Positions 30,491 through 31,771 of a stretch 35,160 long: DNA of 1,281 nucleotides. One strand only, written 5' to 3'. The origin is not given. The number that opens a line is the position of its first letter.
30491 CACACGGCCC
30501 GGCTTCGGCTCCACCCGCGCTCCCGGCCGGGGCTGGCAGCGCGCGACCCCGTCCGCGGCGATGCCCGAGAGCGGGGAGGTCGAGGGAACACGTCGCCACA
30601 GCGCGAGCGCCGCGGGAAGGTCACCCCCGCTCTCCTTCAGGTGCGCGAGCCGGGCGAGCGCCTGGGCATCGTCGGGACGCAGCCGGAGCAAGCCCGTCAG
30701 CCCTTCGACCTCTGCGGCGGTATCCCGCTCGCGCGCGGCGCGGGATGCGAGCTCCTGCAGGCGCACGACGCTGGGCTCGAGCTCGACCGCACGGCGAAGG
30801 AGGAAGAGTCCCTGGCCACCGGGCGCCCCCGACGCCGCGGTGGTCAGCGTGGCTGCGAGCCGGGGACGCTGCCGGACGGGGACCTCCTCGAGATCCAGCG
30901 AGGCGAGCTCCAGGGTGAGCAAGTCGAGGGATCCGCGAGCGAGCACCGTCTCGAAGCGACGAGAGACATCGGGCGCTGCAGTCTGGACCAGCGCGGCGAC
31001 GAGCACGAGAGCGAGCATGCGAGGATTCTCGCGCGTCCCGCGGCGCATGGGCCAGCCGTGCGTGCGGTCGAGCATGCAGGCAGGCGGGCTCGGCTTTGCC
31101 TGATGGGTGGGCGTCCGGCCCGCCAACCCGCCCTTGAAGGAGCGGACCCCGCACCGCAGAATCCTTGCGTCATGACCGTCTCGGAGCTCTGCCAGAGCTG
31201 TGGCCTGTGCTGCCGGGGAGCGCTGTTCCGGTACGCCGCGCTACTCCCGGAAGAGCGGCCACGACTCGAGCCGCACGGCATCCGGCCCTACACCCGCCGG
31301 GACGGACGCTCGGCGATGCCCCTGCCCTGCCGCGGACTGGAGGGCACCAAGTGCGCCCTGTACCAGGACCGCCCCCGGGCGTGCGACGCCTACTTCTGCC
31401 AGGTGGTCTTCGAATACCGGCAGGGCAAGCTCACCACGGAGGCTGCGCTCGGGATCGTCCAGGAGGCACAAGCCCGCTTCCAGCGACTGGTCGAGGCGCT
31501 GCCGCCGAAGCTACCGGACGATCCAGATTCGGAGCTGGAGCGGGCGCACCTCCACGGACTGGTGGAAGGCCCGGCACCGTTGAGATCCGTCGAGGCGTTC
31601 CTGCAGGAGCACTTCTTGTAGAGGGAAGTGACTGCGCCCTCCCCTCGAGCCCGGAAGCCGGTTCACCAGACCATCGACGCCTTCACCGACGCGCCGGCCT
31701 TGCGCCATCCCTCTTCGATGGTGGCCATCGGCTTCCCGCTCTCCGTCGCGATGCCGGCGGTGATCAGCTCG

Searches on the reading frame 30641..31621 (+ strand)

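Call 33: search_protein_families(library=pfam, proteins=[window:30641-31621:+], max_evalue=0.001)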
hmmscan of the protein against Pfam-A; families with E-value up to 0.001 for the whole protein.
window:30641-31621:+ (326 aa): 1 family
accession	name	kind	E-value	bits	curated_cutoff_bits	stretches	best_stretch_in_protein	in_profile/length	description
PF03692.20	CxxCxxCC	-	3.2e-06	28.2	23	1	184-251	2-69/85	Putative zinc- or iron-chelating domain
